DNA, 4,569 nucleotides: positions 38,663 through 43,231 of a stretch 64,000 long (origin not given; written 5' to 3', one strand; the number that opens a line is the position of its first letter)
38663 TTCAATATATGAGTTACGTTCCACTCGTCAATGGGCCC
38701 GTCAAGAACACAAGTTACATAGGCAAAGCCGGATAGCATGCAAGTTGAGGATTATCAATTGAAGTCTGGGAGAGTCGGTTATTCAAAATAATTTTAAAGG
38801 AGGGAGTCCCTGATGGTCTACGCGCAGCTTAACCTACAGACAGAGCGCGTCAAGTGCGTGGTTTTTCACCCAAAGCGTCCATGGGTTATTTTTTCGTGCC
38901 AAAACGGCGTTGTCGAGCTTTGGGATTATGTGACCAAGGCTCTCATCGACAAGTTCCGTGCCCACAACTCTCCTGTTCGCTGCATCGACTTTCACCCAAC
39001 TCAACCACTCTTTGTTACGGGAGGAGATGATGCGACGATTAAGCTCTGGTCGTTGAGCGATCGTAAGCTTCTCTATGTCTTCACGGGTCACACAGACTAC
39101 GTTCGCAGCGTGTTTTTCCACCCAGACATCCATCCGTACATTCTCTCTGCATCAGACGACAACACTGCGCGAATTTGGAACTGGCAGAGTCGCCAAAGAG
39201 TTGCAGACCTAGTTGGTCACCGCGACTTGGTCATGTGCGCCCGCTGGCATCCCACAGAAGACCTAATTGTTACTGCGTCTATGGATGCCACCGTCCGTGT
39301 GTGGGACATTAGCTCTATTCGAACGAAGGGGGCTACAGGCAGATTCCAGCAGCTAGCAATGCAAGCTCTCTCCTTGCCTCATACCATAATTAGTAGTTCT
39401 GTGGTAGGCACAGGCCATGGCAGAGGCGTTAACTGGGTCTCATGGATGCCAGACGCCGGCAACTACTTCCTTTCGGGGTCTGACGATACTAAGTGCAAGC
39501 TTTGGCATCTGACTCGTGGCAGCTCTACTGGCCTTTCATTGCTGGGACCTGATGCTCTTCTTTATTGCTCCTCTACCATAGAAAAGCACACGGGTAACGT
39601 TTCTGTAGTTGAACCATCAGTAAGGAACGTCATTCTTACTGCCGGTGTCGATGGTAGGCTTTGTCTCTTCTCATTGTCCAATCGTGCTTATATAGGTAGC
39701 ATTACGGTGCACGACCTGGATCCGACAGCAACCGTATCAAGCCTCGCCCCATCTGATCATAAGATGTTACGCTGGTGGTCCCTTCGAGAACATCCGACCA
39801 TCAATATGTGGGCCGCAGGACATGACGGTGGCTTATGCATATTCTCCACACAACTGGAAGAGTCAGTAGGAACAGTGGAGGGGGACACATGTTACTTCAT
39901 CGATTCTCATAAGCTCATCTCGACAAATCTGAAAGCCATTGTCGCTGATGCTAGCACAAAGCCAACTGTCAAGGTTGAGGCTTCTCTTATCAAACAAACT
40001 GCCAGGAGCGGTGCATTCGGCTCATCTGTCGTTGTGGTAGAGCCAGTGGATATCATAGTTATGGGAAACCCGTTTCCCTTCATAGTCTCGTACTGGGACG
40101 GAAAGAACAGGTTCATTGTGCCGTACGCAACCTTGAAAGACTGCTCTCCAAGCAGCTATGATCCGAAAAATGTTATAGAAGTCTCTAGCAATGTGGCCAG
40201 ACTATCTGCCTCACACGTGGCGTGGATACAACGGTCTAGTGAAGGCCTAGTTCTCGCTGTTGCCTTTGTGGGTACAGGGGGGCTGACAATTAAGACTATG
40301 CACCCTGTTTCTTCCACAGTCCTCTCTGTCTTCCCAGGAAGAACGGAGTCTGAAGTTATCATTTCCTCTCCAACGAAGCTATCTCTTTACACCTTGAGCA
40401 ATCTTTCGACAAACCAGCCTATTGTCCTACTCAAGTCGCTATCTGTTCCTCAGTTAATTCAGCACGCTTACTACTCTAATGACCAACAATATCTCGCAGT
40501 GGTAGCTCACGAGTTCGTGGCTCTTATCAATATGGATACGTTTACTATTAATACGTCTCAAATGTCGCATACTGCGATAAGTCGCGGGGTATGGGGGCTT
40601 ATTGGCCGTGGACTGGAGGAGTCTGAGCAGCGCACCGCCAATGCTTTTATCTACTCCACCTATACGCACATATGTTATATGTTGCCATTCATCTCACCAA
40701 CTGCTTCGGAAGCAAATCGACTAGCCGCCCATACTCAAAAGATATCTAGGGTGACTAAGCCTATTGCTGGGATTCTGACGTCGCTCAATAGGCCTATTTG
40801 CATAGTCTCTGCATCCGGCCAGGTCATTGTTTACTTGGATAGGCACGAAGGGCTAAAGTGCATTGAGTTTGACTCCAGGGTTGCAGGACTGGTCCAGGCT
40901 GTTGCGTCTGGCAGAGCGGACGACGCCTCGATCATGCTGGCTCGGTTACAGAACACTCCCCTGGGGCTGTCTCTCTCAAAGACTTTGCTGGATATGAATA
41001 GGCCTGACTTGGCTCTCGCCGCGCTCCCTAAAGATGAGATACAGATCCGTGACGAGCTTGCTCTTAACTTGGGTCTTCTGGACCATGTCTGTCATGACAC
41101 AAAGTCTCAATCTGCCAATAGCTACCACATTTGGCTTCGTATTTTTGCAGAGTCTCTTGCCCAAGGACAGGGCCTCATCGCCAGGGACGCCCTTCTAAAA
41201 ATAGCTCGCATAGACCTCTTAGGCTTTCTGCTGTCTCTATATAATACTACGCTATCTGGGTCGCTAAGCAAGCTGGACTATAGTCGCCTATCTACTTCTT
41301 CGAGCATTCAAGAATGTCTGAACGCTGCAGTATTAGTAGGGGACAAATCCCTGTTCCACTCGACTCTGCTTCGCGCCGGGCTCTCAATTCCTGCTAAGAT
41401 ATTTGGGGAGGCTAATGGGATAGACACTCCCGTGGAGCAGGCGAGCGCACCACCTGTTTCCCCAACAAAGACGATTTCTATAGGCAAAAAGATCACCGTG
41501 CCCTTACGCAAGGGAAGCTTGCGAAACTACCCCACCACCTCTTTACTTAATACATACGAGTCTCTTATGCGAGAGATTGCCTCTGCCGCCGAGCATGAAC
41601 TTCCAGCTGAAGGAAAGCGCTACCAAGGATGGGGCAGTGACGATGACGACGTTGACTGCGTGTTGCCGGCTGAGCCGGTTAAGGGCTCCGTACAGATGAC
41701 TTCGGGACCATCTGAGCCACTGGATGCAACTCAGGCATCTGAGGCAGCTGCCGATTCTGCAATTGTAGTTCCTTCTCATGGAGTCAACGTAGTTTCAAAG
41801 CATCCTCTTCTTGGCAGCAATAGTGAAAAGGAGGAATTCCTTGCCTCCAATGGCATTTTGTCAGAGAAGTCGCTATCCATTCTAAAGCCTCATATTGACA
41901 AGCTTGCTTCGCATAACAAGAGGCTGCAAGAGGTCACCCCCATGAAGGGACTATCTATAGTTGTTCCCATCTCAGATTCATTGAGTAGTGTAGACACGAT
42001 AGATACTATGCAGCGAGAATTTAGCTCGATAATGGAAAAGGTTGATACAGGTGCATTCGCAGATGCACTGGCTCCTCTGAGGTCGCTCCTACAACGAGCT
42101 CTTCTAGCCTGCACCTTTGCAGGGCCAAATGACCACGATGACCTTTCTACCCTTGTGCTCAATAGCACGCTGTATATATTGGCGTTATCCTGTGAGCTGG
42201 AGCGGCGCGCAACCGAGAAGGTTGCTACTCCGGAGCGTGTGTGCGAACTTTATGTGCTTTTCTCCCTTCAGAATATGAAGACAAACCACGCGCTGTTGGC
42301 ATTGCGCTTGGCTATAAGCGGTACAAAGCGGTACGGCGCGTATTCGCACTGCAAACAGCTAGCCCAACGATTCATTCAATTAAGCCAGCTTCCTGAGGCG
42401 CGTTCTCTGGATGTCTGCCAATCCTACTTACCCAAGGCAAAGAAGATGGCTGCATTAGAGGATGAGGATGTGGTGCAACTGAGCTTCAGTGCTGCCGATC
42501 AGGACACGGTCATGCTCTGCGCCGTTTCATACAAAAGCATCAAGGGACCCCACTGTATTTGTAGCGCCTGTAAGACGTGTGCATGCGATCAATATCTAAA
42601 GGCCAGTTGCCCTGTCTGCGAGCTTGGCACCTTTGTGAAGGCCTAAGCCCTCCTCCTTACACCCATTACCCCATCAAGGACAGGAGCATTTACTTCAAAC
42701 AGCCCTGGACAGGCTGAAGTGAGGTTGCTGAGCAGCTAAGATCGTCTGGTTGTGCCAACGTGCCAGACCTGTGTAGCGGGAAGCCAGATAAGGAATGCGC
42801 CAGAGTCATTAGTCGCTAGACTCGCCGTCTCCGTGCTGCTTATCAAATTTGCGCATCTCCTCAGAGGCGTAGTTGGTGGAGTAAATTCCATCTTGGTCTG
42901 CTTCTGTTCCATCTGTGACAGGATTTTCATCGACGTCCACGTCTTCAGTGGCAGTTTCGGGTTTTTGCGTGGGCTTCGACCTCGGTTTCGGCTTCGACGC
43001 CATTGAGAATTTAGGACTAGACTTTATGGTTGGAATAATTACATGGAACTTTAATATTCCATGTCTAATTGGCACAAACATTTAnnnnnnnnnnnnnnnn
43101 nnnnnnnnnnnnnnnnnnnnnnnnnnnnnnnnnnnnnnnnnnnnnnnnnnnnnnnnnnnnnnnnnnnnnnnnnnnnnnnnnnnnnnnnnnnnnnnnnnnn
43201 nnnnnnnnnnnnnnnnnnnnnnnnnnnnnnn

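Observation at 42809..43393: Tandem pair of tiny paralogous genes sharing a C-terminal ...DK..KQH..ESSD motif; stop codon of the first abuts an ATG (TAAATG)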

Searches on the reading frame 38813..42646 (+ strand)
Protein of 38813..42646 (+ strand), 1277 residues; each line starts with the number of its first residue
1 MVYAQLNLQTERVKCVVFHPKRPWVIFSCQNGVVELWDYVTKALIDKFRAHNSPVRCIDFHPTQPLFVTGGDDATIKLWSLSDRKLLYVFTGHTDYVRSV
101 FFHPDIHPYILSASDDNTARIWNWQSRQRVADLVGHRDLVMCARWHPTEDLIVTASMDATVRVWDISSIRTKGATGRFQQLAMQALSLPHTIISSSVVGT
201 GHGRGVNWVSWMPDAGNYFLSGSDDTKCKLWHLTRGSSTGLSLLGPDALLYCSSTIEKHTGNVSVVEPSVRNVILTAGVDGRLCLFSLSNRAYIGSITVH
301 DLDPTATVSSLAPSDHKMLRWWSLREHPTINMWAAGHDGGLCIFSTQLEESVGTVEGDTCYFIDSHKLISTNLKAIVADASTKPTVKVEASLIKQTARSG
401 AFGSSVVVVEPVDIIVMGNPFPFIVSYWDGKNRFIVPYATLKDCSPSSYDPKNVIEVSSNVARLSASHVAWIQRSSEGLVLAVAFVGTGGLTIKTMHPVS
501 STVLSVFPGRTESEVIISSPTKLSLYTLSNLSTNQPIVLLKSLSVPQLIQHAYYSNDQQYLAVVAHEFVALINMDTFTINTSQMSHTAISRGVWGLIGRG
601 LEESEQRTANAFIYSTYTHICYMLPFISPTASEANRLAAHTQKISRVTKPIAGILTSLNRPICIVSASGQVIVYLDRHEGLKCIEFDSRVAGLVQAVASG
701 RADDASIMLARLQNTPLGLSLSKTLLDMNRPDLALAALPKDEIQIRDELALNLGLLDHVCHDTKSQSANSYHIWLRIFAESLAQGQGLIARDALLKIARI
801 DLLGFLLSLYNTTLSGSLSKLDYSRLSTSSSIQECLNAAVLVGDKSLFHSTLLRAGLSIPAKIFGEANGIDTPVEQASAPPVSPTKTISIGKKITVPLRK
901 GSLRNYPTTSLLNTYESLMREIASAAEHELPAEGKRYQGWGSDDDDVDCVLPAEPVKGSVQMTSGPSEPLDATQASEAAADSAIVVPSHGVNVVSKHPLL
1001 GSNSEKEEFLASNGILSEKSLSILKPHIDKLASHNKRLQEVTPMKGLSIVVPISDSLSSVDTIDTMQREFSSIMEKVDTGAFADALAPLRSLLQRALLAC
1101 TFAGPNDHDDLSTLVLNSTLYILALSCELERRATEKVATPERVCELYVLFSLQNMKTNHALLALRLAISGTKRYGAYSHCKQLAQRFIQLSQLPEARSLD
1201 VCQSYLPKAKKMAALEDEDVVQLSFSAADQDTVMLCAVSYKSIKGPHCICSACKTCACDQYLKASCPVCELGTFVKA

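Call 4: search_protein_families(library=pfam, proteins=[window:38813-42646:+], max_evalue=1)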
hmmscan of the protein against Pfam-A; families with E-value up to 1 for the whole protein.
window:38813-42646:+ (1277 aa): 40 families (the best 25 are shown)
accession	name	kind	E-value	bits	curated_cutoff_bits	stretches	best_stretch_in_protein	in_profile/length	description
PF00400.38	WD40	-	1.3e-38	130.2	27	5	45-80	4-39/39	WD domain, G-beta repeat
PF25174.1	Beta-prop_THOC3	-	4e-37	128.2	305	4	10-105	129-224/272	THOC3 beta-propeller domain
PF25173.1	Beta-prop_WDR3_1st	-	1.3e-35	123.2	154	2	6-166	25-184/184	WDR3 first beta-propeller domain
PF24814.1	WD40_Prp19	-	1.7e-34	119.6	320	3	55-170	9-124/281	Prp19 WD40 domain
PF24817.1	WD40_WDHD1_1st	-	5.3e-23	82.1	109.9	2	52-131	86-164/291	WDHD1 first WD40 domain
PF24807.1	WD40_CDC20-Fz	-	1.3e-22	80.9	200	2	5-168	46-211/292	CDC20/Fizzy WD40 domain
PF25175.1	Beta-prop_WDR5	-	5.1e-22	78.9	250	2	9-164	135-295/296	WDR5 beta-propeller domain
PF25172.1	Beta-prop_WDR3_2nd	-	5e-21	75.6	140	2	8-82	36-110/293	WDR3 second beta-propeller domain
PF23414.1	Beta-prop_EML_2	-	8.5e-19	68.4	90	2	57-168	3-112/266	Echinoderm microtubule-associated protein second beta-propeller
PF25391.1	WD40_Gbeta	-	9.6e-17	61.4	150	2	6-128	139-259/340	G protein beta WD-40 repeat protein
PF25168.1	Beta-prop_WDR36-Utp21_2nd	-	1.6e-16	61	84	2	49-169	154-272/335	WDR36/Utp21 second beta-propeller domain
PF24796.1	WDR55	-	2.7e-16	59.9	200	2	5-128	48-170/296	WDR55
PF24105.1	Beta-prop_CAF1B_HIR1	-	3.6e-15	56.3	80.5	1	43-174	61-209/383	CAF1B/HIR1 beta-propeller domain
PF25171.1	Beta-prop_WDR36-Utp21_1st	-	4.2e-15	56.3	80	2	6-80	188-264/266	WDR36/Utp21 first beta-propeller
PF06957.17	COPI_C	-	5.5e-15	55.4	25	1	1066-1272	188-388/405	Coatomer (COPI) alpha subunit C-terminus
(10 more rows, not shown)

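Call 5: list_cluster_members(proteins=[window:43085-43393:-, window:42812-43081:-, window:42812-43003:-, window:38813-42643:+])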
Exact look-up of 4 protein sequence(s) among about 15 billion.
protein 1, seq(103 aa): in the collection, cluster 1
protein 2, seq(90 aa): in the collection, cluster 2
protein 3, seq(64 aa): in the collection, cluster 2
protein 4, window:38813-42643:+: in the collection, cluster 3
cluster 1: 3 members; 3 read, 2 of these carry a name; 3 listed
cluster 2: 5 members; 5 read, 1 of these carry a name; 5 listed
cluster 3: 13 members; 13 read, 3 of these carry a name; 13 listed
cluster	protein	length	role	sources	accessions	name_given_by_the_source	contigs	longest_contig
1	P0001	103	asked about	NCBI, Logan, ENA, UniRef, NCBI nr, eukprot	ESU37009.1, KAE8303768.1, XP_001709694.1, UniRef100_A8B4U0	hypothetical protein GL50803_0011956 [Giardia duodenalis] | Uncharacterized protein n=2 Tax=Giardia intestinalis TaxID=5741 RepID=A8B4U0_GIAIC | hypothetical protein GL50803_0011956 [Giardia intestinalis]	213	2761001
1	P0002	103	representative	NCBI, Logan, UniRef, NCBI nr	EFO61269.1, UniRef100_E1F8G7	Hypothetical protein GLP15_88 [Giardia lamblia P15] | Uncharacterized protein n=1 Tax=Giardia intestinalis (strain P15) TaxID=658858 ...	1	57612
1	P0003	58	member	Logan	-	-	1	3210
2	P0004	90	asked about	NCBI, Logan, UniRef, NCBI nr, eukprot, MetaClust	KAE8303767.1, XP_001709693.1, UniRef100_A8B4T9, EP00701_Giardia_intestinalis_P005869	hypothetical protein GL50803_0011955 [Giardia duodenalis] | Uncharacterized protein n=1 Tax=Giardia intestinalis (strain ATCC 50803 / WB clone C6) ... | hypothetical protein GL50803_0011955 [Giardia intestinalis]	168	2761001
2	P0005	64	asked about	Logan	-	-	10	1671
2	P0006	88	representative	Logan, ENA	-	-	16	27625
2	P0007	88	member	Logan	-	-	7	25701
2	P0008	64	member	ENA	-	-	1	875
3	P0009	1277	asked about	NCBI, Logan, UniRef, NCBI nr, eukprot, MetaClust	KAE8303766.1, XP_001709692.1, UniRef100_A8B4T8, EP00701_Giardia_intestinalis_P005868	Coatomer alpha subunit [Giardia duodenalis] | Coatomer alpha subunit n=1 Tax=Giardia intestinalis (strain ATCC 50803 / WB clone C6) ... | Coatomer alpha subunit [Giardia intestinalis]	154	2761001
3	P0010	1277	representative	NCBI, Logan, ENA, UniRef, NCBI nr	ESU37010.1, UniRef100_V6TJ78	Putative WD-repeat family protein [Giardia duodenalis] | Putative WD-repeat family protein n=1 Tax=Giardia intestinalis TaxID=5741 ... | Putative WD-repeat family protein [Giardia intestinalis]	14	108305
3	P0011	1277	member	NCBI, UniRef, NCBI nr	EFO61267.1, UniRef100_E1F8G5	Coatomer alpha subunit [Giardia lamblia P15] | Coatomer alpha subunit n=1 Tax=Giardia intestinalis (strain P15) TaxID=658858 ...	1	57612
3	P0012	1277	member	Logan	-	-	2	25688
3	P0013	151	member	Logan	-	-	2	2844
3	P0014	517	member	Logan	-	-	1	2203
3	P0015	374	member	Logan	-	-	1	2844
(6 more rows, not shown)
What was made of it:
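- Identity and gene models: exact matches to the Giardia WB proteins (call 5), with coatomer-alpha as neighbour (call 4).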

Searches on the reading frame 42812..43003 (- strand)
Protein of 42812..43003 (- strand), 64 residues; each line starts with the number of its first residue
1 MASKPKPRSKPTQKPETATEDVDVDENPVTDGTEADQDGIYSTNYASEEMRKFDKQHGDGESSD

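Call 8: find_homologous_proteins(query=window:42812-43003:-, max_evalue=10)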
Query seq(64 aa) (64 aa): 3 proteins with E <= 10 among 3 candidates.
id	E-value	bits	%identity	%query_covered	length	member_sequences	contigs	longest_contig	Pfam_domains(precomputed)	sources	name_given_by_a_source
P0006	1.4e-33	131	100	100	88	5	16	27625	-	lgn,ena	-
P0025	2.3e-28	114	88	100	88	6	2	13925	-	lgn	-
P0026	2.8e-28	114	88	100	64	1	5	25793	-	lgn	-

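Call 32: find_encoding_contigs(protein=window:42812-43003:-, flank=3000, max_places=10)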
Protein seq(64 aa) (64 aa): 11 contigs read that carry it; 10 places shown.
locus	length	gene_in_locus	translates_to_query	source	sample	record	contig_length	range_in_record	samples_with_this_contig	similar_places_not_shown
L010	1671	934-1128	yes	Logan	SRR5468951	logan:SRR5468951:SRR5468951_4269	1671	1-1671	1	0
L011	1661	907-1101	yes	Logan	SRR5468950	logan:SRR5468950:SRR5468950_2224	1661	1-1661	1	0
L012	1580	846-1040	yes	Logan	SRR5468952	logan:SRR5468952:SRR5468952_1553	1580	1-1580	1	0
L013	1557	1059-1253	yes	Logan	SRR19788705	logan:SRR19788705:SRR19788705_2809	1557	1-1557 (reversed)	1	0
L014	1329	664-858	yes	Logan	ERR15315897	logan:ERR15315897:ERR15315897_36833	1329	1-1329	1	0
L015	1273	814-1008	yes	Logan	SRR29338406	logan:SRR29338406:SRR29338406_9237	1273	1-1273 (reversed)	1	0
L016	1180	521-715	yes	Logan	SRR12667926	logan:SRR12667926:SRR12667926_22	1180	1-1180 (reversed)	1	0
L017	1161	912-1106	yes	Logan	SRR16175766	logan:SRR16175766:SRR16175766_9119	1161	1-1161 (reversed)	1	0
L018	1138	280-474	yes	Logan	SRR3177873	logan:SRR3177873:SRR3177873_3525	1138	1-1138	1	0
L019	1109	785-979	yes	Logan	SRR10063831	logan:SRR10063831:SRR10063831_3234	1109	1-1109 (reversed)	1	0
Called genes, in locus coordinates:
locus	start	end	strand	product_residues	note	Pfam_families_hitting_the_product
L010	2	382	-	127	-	?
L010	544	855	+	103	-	-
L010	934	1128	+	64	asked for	-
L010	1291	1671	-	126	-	?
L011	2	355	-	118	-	?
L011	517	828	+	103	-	-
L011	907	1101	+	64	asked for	-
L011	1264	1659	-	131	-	?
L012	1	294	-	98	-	?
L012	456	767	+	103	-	-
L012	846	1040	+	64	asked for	-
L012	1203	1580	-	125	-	?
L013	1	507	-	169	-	?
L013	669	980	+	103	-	-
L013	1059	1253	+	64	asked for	-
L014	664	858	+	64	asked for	-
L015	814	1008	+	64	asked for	-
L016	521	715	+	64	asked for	-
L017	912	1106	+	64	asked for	-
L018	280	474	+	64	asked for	-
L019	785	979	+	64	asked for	-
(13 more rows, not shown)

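Call 58: find_related_loci(query=A6, collection=metagenome_contigs, flank=3000)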
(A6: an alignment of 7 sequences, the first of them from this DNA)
Query A6 (64 aa) in metagenome_contigs; peptide patterns used: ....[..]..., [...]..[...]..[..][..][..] (x = any residue, [..] = any of these).
213 stretches matched a pattern, but none encodes a relative of the query by tblastn (E <= 1e-3).
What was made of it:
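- Gene 2 could not be given an exhaustive protein search because the cap was used, so its restriction to Giardia rests on the word-index search and two metagenome scans (calls 8, 58).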

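Call 59: search_solved_structures(query=A6, max_evalue=10, show_alignments=3)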
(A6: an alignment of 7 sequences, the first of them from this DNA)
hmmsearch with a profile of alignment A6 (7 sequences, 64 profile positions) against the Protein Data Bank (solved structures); distinct sequences matched with E-value up to 10: 1.
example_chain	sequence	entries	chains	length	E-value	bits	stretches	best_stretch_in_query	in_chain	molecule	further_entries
1nj9_L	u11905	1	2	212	1.3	12.4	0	16-44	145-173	immunoglobulin variable chain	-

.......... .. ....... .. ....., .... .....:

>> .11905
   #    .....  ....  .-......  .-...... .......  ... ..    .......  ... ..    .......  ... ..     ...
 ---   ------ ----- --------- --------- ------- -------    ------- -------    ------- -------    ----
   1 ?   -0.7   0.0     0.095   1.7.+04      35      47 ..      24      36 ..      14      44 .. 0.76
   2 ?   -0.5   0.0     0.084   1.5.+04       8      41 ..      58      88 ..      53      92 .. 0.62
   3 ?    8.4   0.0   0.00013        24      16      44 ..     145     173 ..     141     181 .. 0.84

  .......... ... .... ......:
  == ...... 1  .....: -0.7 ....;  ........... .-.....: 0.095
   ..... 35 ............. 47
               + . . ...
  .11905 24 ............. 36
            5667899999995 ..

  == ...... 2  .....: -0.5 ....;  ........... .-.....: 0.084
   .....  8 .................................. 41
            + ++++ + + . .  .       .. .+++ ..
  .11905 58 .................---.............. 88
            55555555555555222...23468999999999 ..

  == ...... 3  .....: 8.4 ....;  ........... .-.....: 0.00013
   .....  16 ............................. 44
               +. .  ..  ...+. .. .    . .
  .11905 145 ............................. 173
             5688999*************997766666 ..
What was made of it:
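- On DSS1/Sem1 (PF05160): No DSS1/Sem1 chain appears in the PDB profile search at E up to 10 (call 59).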

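Call 65: predict_structure(alignment_id=A8)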
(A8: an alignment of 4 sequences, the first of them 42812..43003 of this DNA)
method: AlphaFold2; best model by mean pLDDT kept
length: 64 residues; sequences in the alignment: 4
mean_pLDDT: 64.4   pTM: 0.24
mean pLDDT of the five models: 64.4, 62.0, 61.6, 61.3, 61.0
residues with pLDDT >= 90: 0; 70-90: 20; 50-70: 41; < 50: 3
segments of 3 or more residues with pLDDT < 50: none
pLDDT, mean of each block of 10 residues (from residue 1): 67 62 63 55 71 75 49
secondary structure, 60 per line:
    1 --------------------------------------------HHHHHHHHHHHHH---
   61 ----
elements in order: H45-57
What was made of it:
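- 42809..43003 (-): Gene 2 = GL50803_11955 with corrected start, 64 aa plus TAA. Lys/Pro-rich N-terminus, acidic disordered middle, one C-terminal helix (residues 45-57), ESSD terminus. AF2 model (call 65).
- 42836..42877 (-): Shared helix motif in gene 2, residues 43-56 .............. (G. muris: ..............). It lies in the only predicted helix of gene 2 (call 65).
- Tried and rejected: It was rerun with permitted sequences (call 65).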

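Call 73: search_protein_families(library=pfam, proteins=[window:42812-43003:-], max_evalue=10)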
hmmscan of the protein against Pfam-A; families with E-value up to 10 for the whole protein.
seq(64 aa): 0 families
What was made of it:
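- On DSS1/Sem1 (PF05160): No Pfam hit at E up to 10 for any of five sequences (call 73).
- On 4E-BP (PF05456; YxxxxL-phi): There is no Pfam hit (call 73).
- Closest known: Small intrinsically disordered regulators that dock through one short helix. Different: No Pfam match to any family at E up to 10 (call 73).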

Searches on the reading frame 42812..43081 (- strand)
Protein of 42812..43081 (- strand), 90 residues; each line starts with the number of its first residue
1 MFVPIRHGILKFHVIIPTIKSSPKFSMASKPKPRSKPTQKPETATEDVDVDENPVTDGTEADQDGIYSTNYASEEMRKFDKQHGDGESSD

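Call 4: search_protein_families(library=pfam, proteins=[window:42812-43081:-], max_evalue=1)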
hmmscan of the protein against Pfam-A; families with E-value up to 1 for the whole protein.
seq(90 aa): 0 families
